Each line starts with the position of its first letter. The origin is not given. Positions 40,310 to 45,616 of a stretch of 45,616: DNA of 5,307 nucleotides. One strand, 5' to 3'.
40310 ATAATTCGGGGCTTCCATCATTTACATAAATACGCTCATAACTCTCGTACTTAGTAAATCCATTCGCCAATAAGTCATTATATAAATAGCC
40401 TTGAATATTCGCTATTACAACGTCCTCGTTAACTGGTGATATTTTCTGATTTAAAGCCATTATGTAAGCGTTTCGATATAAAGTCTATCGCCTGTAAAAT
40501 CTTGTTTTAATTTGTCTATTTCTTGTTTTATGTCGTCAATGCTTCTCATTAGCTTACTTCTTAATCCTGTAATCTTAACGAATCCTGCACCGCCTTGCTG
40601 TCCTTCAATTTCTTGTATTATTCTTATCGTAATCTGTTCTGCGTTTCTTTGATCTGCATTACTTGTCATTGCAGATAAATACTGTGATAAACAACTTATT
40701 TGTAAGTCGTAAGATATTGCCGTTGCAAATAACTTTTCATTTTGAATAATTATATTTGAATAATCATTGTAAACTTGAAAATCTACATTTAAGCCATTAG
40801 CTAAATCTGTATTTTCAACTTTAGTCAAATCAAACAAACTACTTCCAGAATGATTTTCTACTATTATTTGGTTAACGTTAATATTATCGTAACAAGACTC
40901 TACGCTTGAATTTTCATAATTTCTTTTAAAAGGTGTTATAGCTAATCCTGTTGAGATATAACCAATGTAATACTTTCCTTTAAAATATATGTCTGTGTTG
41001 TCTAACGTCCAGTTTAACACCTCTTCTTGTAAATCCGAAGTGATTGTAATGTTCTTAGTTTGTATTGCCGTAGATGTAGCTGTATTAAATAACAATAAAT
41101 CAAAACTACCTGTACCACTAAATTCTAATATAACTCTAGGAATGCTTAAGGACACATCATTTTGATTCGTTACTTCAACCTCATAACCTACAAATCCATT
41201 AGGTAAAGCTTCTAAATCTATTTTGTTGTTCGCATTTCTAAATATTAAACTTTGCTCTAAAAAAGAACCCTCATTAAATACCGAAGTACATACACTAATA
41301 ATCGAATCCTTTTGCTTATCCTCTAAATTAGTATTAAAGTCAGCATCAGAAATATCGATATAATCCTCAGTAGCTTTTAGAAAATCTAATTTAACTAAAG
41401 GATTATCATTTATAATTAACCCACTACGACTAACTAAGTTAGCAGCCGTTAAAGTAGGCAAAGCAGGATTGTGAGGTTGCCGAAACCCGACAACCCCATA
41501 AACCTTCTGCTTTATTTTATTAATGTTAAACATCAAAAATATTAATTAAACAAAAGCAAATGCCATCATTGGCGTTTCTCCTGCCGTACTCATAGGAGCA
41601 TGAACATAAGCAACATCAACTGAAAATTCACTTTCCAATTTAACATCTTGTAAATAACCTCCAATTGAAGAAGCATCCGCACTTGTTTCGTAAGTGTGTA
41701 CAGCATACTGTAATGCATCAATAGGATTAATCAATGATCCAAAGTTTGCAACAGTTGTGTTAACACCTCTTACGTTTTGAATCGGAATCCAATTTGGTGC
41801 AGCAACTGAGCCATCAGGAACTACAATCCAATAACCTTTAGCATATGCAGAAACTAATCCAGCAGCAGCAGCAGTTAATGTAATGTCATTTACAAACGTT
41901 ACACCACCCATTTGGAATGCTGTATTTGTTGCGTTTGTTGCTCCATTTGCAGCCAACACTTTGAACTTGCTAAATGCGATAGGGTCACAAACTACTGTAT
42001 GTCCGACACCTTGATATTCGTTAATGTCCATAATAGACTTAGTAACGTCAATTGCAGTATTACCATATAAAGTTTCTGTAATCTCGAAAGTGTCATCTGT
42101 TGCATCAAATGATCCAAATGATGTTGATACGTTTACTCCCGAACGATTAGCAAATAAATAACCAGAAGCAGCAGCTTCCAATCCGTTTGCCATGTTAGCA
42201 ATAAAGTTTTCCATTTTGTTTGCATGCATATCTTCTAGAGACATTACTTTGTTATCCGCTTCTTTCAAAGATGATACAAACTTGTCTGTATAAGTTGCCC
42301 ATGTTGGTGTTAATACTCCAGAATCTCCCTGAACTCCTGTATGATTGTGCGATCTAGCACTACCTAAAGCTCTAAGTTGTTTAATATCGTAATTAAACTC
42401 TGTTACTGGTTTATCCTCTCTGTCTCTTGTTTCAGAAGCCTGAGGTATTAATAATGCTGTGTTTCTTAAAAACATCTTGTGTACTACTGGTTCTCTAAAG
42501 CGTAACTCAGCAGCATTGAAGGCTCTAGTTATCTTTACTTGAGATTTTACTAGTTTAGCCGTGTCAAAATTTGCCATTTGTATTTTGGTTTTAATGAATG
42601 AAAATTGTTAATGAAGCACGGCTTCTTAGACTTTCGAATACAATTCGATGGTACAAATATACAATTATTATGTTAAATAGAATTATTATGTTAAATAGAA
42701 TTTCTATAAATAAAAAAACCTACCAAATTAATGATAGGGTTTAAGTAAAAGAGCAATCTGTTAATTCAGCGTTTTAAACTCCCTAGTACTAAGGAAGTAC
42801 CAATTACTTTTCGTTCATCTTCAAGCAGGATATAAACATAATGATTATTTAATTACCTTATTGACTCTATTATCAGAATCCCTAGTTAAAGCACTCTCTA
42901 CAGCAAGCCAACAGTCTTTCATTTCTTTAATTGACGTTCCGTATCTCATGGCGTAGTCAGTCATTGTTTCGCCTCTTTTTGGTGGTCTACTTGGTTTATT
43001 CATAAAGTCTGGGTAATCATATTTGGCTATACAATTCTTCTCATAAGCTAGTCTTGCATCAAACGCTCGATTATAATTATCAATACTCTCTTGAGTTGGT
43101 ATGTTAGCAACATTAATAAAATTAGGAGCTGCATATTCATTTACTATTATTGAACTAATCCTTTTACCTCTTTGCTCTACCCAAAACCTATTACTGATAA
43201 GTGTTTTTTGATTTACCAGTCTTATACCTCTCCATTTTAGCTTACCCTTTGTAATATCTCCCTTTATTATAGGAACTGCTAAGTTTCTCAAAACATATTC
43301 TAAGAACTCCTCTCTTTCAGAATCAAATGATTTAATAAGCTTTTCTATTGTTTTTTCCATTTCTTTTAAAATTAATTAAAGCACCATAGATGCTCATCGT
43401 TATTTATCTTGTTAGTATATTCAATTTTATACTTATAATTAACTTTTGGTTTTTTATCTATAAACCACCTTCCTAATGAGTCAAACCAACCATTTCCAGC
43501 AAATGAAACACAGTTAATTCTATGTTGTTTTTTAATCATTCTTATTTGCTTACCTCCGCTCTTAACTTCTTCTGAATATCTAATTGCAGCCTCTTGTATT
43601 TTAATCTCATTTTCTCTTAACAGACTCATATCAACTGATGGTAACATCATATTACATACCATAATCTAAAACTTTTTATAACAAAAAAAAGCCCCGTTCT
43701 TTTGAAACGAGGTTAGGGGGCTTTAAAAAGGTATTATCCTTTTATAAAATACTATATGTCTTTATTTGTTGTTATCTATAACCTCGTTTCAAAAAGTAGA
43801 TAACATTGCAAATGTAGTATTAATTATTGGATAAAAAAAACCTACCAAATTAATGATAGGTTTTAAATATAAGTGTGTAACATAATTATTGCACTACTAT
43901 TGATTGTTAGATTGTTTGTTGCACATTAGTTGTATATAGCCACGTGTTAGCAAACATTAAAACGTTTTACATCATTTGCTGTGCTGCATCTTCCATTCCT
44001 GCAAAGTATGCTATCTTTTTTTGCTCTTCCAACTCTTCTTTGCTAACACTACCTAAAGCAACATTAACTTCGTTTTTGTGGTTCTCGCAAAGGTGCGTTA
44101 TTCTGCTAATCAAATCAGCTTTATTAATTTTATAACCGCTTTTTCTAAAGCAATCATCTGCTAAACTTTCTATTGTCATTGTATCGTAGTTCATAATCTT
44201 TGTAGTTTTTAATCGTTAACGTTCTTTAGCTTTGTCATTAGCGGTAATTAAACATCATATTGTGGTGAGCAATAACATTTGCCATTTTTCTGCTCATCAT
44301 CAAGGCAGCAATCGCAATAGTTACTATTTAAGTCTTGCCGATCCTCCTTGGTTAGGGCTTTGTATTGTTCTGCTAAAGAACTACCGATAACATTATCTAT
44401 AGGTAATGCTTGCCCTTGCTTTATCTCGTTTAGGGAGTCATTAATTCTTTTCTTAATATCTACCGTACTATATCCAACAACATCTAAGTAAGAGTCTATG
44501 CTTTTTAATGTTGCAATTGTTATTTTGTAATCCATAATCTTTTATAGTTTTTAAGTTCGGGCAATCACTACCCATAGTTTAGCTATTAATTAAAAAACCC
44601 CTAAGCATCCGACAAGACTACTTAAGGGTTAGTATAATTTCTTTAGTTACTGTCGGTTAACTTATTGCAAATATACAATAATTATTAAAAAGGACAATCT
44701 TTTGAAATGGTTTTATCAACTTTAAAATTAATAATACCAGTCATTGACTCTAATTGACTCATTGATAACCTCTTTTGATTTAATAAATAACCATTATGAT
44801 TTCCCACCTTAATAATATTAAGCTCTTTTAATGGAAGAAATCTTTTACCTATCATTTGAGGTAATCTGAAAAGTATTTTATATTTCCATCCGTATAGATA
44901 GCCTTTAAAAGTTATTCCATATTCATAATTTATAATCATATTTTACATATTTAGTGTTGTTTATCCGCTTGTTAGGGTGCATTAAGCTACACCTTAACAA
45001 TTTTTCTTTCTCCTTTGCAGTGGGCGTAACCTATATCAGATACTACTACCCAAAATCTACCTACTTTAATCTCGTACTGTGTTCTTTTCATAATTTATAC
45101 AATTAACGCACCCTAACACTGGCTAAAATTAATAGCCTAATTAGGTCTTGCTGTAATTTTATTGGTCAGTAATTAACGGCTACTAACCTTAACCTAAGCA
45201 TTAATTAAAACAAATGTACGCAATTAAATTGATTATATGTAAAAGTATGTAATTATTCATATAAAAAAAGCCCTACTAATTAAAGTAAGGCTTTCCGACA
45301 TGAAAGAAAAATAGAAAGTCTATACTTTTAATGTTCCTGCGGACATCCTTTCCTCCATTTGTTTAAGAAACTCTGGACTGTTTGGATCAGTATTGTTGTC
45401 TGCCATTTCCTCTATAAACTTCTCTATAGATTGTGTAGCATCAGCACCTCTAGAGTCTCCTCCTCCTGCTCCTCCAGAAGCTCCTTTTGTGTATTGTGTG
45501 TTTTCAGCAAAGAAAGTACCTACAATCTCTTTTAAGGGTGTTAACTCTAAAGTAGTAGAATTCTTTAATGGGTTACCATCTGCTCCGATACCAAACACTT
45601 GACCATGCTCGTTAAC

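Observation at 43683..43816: A promoter, a loop-presented 16-nt antiterminator and an intrinsic terminator form a switch or small RNA ahead of two island genes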

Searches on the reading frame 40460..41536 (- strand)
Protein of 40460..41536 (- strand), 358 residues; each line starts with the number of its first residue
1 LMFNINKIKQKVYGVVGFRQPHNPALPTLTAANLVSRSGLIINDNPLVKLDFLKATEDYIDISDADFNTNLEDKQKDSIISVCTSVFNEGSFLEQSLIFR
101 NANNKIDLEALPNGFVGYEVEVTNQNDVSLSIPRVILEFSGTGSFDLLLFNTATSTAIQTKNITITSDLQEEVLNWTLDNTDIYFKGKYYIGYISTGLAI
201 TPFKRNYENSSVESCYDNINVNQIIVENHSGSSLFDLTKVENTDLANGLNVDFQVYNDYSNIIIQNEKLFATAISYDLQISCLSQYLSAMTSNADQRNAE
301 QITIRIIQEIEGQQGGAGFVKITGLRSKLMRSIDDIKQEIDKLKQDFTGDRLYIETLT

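Call 17: search_protein_families(library=pfam, proteins=[window:40460-41536:-], max_evalue=0.1)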
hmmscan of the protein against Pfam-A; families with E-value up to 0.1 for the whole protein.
window:40460-41536:- (358 aa): 1 family
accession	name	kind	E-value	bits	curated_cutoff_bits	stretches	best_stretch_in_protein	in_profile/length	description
PF20955.3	Caud_bapl16_4th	-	0.099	13.3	27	0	167-195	23-52/72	Phage tail base-plate attachment protein C-terminal barrel domain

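Call 18: search_protein_families(library=phrogs, proteins=[window:40460-41536:-], max_evalue=0.01)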
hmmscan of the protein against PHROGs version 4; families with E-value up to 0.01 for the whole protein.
window:40460-41536:- (358 aa): 1 family
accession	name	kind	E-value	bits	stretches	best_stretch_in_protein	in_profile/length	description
phrog_8189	-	unknown function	2.5e-26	93.7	2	66-344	103-404/421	-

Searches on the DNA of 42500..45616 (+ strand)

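Call 7: search_dna_similar(query=window:42500-45616:+, collection=phages, mode=distant, max_rows=30)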
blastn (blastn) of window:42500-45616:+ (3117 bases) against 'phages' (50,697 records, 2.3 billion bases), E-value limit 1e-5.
Records with a match: 7; places in all: 7; records where one place covers at least 80% of the query: 0.
Best place of each record, by identity: 90-95% 7.
By first word of the organism name: Cellulophaga 7.
By host as written in the record: Cellulophaga baltica #18 2; Cellulophaga baltica #17 2; Cellulophaga baltica #4 2; Cellulophaga baltica #13 1.
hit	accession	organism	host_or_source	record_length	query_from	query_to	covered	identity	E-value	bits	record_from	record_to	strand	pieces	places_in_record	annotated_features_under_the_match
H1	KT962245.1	Cellulophaga phage phi4:1_13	Cellulophaga baltica #13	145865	200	243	1%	90.9%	1e-6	63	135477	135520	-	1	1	hypothetical protein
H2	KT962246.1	Cellulophaga phage phi4:1_18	Cellulophaga baltica #18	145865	200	243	1%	90.9%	1e-6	63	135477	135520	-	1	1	hypothetical protein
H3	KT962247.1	Cellulophaga phage phi17:2_18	Cellulophaga baltica #18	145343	200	243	1%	90.9%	1e-6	63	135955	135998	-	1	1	none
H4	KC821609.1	Cellulophaga phage phi17:2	Cellulophaga baltica #17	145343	200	243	1%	90.9%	1e-6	63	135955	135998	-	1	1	none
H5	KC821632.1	Cellulophaga phage phi4:1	Cellulophaga baltica #4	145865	200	243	1%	90.9%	1e-6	63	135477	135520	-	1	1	hypothetical protein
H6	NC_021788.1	Cellulophaga phage phi4:1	Cellulophaga baltica #4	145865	200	243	1%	90.9%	1e-6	63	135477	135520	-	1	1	hypothetical protein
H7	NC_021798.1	Cellulophaga phage phi17:2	Cellulophaga baltica #17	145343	200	243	1%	90.9%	1e-6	63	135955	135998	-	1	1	none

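Call 34: search_rna_families(source=window, start=43600, end=43900, threshold=evalue, max_evalue=10)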
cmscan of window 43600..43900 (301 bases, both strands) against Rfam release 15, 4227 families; matches with E-value up to 10: 16.
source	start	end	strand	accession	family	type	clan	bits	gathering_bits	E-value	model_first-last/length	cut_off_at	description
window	43683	43771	-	RF00368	sroB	Gene; sRNA;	-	20.5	44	2.8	1-83/83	no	sroB RNA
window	43650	43672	+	RF01327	CRISPR-DR14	Gene; CRISPR;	CL00014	20.2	45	3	1-29/29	no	CRISPR RNA direct repeat element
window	43659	43736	+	RF02584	KRAS_3UTR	Cis-reg;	-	19.8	49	6.8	1-49/49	no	KRAS 3' UTR cis-regulatory element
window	43600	43668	-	RF01288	snoR31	Gene; snRNA; snoRNA; CD-box;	-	19.1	44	1.1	1-72/93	3'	Small nucleolar RNA snoR31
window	43830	43900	-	RF00515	PyrR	Cis-reg;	-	19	54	2.2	39-115/115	5'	PyrR binding site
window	43831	43900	-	RF00378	Qrr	Gene; sRNA;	-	18.9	50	0.36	40-108/108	5'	Qrr RNA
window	43825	43900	-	RF00557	L10_leader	Cis-reg; leader;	-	18.9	44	0.49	63-138/138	5'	Ribosomal protein L10 leader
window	43682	43821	-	RF01859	Phe_leader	Cis-reg; leader;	-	18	55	1.3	1-125/125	no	Phenylalanine leader peptide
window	43824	43881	-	RF02362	Yfr10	Gene; sRNA;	-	17.9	43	3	1-78/78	no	Cyanobacterial functional RNA 10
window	43681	43800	-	RF00515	PyrR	Cis-reg;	-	17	54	5.2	1-115/115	no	PyrR binding site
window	43686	43803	-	RF04184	BTnc060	Gene; sRNA;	-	16.3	228.9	2.8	1-213/213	no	Bacteroides sRNA BTnc060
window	43680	43722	+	RF02416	TCV_H4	Cis-reg;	-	15.6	50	4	1-51/51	no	Turnip crinkle virus 3'UTR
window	43700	43796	+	RF04130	MIR7996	Gene; miRNA;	-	15.5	119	2.2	1-190/190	no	MIR7996 microRNA precursor family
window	43633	43727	+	RF02450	ncr1175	Gene; sRNA;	-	14.9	60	2.9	1-110/110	no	Bacillus sRNA ncr1175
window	43699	43795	+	RF04156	MIR2670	Gene; miRNA;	-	10.9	117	7.7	1-200/200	no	MIR2670 microRNA precursor family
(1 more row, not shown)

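Call 42: search_dna_similar(query=window:43680-43820:-, collection=phages, mode=distant, max_evalue=1, max_rows=30)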
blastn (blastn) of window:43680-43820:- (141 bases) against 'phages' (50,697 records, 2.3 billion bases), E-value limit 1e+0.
No match.

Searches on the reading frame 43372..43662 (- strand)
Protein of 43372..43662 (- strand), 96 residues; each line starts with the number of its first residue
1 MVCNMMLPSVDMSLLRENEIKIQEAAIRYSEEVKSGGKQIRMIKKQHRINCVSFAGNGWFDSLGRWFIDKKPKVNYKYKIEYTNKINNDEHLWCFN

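Call 10: find_related_loci(query=window:43372-43662:-, collection=viral_contigs, flank=4000)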
Query window:43372-43662:- (96 aa) in viral_contigs; peptide patterns used: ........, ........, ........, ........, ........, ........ (x = any residue, [..] = any of these).
20 stretches matched a pattern, but none encodes a relative of the query by tblastn (E <= 1e-3).

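Call 17: search_protein_families(library=pfam, proteins=[window:43372-43662:-], max_evalue=0.1)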
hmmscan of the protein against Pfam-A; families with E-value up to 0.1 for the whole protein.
window:43372-43662:- (96 aa): 0 families

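Call 18: search_protein_families(library=phrogs, proteins=[window:43372-43662:-], max_evalue=0.01)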
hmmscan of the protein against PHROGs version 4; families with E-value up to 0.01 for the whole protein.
window:43372-43662:- (96 aa): 0 families

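Call 22: find_homologous_proteins(query=window:43372-43662:-)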
Query window:43372-43662:- (96 aa): 1 proteins with E <= 0.001 among 2 candidates.
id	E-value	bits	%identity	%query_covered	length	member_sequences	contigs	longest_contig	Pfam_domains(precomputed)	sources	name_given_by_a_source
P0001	2.4e-56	206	100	95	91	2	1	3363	-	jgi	-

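Call 23: find_encoding_contigs(protein=P0001, flank=10000, max_places=10)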
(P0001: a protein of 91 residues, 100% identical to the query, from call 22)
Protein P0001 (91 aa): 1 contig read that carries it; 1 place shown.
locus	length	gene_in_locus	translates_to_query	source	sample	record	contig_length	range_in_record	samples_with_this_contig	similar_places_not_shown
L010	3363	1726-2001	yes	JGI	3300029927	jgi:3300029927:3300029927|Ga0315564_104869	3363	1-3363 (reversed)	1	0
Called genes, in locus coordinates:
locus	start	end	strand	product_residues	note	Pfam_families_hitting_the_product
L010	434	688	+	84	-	-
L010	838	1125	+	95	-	-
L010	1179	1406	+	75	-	-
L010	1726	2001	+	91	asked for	-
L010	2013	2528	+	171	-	-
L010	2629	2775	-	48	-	-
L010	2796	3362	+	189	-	?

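Call 89: search_solved_structures(query=window:43372-43662:-, max_evalue=1)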
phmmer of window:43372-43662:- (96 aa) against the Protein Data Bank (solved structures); distinct sequences matched with E-value up to 1: 3.
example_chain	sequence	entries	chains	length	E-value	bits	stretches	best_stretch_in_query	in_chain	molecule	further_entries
4rzp_A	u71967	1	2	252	0.25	15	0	13-37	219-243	Engineered Protein OR366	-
8oh7_A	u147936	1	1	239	0.85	13.3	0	7-45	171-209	Designed Armadillo repeat protein with four internal modules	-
7qnp_AAA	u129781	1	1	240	0.91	13.2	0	7-45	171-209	Designed Armadillo Repeat Protein N(A4)M4C(AII)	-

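Call 99: search_protein_families(library=padloc, proteins=[window:43372-43662:-], max_evalue=0.01)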
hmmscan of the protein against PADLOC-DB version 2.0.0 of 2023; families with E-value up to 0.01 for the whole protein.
window:43372-43662:- (96 aa): 0 families

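Call 100: search_protein_families(library=ncbifam, proteins=[window:43372-43662:-], max_evalue=0.01)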
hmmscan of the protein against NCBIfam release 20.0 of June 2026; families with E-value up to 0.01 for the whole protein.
window:43372-43662:- (96 aa): 0 families
